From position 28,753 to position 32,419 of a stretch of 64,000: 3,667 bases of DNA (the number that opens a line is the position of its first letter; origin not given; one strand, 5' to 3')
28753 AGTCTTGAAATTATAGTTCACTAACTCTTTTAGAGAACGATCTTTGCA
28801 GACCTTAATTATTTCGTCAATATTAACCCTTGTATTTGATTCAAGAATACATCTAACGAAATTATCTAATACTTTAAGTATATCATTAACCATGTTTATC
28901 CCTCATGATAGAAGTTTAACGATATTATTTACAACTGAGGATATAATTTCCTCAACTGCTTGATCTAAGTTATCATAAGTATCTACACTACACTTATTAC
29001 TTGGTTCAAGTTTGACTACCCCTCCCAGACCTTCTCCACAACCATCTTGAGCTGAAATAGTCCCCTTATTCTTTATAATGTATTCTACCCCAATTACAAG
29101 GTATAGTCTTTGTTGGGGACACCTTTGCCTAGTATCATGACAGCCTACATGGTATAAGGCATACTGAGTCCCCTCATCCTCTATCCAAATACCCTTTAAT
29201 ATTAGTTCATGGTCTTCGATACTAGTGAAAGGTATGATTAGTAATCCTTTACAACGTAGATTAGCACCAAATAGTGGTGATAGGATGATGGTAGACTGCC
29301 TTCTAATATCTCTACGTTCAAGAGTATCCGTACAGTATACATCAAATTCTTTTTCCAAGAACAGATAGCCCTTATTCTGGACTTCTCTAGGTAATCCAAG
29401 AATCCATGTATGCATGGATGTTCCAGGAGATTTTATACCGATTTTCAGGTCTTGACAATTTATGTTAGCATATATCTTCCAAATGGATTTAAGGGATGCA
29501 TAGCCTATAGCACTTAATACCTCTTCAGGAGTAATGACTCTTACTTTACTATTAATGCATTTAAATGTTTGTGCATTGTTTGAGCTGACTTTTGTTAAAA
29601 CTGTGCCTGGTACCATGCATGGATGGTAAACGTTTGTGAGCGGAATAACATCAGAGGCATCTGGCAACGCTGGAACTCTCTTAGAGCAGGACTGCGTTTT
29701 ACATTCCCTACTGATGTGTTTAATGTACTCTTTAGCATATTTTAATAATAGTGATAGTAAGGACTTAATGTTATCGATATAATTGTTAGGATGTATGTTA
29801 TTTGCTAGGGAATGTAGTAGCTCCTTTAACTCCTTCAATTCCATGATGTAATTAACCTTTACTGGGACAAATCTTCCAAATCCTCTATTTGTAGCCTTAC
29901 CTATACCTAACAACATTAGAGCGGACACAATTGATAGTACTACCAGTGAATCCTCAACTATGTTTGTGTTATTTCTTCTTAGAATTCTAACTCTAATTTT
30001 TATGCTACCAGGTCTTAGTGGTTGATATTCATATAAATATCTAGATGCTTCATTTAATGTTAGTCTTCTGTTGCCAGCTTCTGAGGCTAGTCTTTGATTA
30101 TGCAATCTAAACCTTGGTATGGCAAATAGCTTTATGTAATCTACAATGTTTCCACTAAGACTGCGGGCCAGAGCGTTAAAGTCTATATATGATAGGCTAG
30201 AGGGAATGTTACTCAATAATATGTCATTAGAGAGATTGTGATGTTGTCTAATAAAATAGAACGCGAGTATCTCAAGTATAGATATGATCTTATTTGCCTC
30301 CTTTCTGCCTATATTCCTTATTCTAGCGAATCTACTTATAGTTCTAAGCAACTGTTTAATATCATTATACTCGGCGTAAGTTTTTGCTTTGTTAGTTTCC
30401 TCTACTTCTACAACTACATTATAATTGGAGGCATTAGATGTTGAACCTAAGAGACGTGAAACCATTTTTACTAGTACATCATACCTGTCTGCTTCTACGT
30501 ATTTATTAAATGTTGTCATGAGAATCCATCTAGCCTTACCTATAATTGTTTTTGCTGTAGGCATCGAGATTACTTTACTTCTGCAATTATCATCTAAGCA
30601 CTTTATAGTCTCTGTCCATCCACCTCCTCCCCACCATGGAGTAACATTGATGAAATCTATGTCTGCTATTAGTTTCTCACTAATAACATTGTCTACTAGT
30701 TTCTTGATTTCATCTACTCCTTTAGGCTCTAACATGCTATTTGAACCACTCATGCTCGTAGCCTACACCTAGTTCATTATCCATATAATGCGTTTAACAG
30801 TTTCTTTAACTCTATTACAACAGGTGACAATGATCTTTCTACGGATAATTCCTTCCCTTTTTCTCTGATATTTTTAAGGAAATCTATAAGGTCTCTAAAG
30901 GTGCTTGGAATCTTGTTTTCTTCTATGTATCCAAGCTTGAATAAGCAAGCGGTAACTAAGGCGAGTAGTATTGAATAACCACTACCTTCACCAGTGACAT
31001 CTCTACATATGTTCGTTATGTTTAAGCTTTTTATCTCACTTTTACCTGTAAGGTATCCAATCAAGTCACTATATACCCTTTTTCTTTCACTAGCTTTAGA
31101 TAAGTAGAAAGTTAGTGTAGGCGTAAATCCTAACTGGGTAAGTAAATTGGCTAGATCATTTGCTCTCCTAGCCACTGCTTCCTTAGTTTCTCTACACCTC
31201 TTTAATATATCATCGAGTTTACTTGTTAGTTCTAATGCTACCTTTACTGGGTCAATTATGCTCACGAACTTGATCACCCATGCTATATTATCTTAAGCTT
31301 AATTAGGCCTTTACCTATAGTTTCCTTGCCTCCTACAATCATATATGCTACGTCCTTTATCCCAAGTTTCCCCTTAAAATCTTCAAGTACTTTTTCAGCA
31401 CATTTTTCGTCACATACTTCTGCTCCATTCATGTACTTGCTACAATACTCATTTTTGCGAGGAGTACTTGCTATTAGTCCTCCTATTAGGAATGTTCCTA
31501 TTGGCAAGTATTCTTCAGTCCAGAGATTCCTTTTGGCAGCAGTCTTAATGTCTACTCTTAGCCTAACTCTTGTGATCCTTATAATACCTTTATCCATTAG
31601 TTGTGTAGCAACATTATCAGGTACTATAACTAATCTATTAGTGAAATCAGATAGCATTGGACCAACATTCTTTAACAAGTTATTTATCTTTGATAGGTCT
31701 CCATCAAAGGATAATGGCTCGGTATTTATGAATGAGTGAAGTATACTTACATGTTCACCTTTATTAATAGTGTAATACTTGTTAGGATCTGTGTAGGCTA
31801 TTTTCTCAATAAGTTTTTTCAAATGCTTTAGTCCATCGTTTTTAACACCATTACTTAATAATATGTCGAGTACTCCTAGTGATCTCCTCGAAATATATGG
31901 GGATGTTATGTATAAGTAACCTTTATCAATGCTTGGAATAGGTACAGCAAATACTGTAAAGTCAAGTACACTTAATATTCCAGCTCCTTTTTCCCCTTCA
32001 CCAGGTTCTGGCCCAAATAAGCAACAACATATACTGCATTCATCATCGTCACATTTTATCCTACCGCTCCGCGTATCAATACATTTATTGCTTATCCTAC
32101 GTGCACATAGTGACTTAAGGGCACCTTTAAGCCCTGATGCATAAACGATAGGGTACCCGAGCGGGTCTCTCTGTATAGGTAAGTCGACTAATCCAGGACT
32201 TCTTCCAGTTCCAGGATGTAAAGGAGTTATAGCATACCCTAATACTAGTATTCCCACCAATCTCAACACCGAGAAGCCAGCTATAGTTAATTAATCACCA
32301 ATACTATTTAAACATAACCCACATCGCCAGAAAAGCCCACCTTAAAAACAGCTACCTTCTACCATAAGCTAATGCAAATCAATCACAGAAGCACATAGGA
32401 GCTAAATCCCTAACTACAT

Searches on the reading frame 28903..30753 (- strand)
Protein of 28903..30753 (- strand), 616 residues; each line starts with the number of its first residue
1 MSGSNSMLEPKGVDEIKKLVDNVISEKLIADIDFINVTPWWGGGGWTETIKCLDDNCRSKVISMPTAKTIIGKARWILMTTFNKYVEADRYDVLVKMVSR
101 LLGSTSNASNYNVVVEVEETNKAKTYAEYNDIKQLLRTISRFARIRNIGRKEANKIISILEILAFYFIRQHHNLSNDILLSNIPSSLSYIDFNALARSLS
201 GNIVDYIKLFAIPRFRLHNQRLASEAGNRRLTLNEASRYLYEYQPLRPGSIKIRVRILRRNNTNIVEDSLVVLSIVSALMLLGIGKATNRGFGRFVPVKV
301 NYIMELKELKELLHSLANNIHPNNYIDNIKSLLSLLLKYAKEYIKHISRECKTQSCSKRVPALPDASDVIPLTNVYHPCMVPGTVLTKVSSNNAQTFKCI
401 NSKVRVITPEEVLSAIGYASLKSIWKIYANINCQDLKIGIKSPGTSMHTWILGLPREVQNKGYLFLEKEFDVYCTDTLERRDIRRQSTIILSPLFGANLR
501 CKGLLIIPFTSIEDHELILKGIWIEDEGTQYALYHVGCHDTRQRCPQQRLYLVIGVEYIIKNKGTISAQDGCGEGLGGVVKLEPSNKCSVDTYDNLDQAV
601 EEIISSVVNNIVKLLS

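Call 10: search_protein_families(library=pfam, proteins=[window:28903-30753:-], max_evalue=0.01)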
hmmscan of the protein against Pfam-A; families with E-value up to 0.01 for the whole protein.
window:28903-30753:- (616 aa): 1 family
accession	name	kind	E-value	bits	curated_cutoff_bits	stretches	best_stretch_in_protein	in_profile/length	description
PF03787.20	RAMPs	-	2.4e-07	31.9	22.1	1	37-295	5-188/189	RAMP superfamily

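Call 59: search_protein_families(library=padloc, proteins=[window:28903-30753:-], max_evalue=0.001)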
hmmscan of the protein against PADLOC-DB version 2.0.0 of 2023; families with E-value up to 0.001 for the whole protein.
window:28903-30753:- (616 aa): 3 families
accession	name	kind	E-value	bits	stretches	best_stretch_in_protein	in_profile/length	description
PDLC01416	Cmr1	-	2.5e-33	113.3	2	204-524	191-520/587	"CAS-III-B,CAS-III-C; effector_G7"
PDLC01270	Cmr1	-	5.1e-06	25.1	0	232-296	82-136/139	"CAS-III-B,CAS-III-C; effector_G7"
PDLC01445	Cmr1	-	4.7e-05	21.4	1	68-321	31-174/276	"CAS-III-B,CAS-III-C; effector_G7"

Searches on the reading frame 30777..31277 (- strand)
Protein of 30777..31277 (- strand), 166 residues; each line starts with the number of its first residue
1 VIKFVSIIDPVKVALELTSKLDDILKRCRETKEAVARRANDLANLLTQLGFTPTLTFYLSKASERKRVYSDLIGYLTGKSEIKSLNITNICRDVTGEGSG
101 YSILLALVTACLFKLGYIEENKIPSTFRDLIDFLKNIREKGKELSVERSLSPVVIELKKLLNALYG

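Call 10: search_protein_families(library=pfam, proteins=[window:30777-31277:-], max_evalue=0.01)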
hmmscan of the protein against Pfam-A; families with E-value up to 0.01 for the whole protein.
window:30777-31277:- (166 aa): 1 family
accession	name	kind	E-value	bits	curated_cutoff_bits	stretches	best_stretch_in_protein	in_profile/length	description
PF09701.15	Cas_Cmr5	-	0.0021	18.7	21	1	23-79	15-75/119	CRISPR-associated protein (Cas_Cmr5)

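Call 59: search_protein_families(library=padloc, proteins=[window:30777-31277:-], max_evalue=0.001)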
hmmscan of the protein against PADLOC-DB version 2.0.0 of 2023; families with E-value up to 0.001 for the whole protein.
window:30777-31277:- (166 aa): 6 families
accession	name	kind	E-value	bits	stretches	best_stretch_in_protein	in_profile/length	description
PDLC01405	Cmr5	-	1.1e-15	56.3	1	31-164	27-153/155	CAS-III-B; effector_SS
PDLC01561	Cmr5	-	2.2e-12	45.4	1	7-165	2-146/149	CAS-III-B; effector_SS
PDLC01267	Cmr5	-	1.8e-07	29.5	1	11-100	5-57/109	CAS-III-B; effector_SS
PDLC00983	Cmr5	-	1e-06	27.3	1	11-125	9-105/143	CRISPR type III-B/RAMP module-associated protein Cmr5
PDLC01210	Cmr5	-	3.7e-05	21.6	1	32-165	95-223/225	CAS-III-B; effector_SS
PDLC01641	Cmr5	-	8.1e-05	21.1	1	29-83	19-71/109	CAS-III-B; effector_SS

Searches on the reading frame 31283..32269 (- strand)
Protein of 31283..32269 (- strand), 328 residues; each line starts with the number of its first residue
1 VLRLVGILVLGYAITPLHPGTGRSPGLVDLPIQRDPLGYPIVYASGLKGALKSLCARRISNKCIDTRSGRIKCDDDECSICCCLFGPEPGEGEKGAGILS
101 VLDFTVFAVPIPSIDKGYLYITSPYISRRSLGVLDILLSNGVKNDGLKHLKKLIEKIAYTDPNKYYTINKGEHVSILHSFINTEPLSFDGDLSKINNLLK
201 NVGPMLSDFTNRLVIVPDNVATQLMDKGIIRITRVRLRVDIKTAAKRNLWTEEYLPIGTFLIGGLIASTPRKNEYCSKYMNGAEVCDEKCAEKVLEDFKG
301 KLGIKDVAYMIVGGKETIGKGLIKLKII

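Call 10: search_protein_families(library=pfam, proteins=[window:31283-32269:-], max_evalue=0.01)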
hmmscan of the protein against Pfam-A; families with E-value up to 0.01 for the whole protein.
window:31283-32269:- (328 aa): 1 family
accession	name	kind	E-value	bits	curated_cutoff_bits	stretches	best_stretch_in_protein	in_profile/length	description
PF03787.20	RAMPs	-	1.9e-18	68.1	22.1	1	13-324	4-189/189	RAMP superfamily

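Call 59: search_protein_families(library=padloc, proteins=[window:31283-32269:-], max_evalue=0.001)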
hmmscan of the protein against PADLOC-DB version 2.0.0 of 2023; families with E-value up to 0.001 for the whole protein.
window:31283-32269:- (328 aa): 15 families
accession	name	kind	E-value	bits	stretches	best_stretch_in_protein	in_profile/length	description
PDLC00981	Cmr4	-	2.2e-58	196.5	1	8-324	2-283/283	CRISPR type III-B/RAMP module RAMP protein Cmr4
PDLC01295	Cmr4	-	1.1e-56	190.9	1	8-324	2-256/256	"CAS-III-B,CAS-III-C; effector_G7"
PDLC00982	Cmr4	-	7.8e-54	181.3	1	8-324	2-281/281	Cmr4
PDLC01441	Cmr4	-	1.8e-52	176.6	1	9-327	5-243/245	"CAS-III-B,CAS-III-C; effector_G7"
PDLC01339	Csm3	-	7.1e-15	54.4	1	14-138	2-111/163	"CAS-III-A,CAS-III-D; effector_G7"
PDLC01015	Csm3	-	6.1e-14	51.5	1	14-172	2-131/178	Csm3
PDLC01613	Csm3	-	7.4e-14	51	1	13-324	4-177/177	"CAS-III-A,CAS-III-D; effector_G7"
PDLC01016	Csm3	-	3.7e-11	41.8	1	13-324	5-189/189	Csm3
PDLC01017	Csm3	-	2.7e-08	31.9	1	14-145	18-128/257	Csm3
PDLC01442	Csm3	-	1.9e-07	29.2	1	15-327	18-182/208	"CAS-III-A,CAS-III-D; effector_G7"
PDLC01297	Csm3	-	0.00013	19.9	1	26-103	27-96/198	"CAS-III-A,CAS-III-D; effector_G7"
PDLC02111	Cas7_IIId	-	0.00018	18.5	0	14-57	19-61/417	-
PDLC01014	Csm3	-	0.00019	19.6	1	26-92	28-93/203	CRISPR type III-A/MTUBE-associated RAMP protein Csm3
PDLC01296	Csm3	-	0.00033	18.7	0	13-76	12-71/192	"CAS-III-A,CAS-III-D; effector_G7"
PDLC02113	Cas7_IIId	-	0.00043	17.7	1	20-61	15-57/207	-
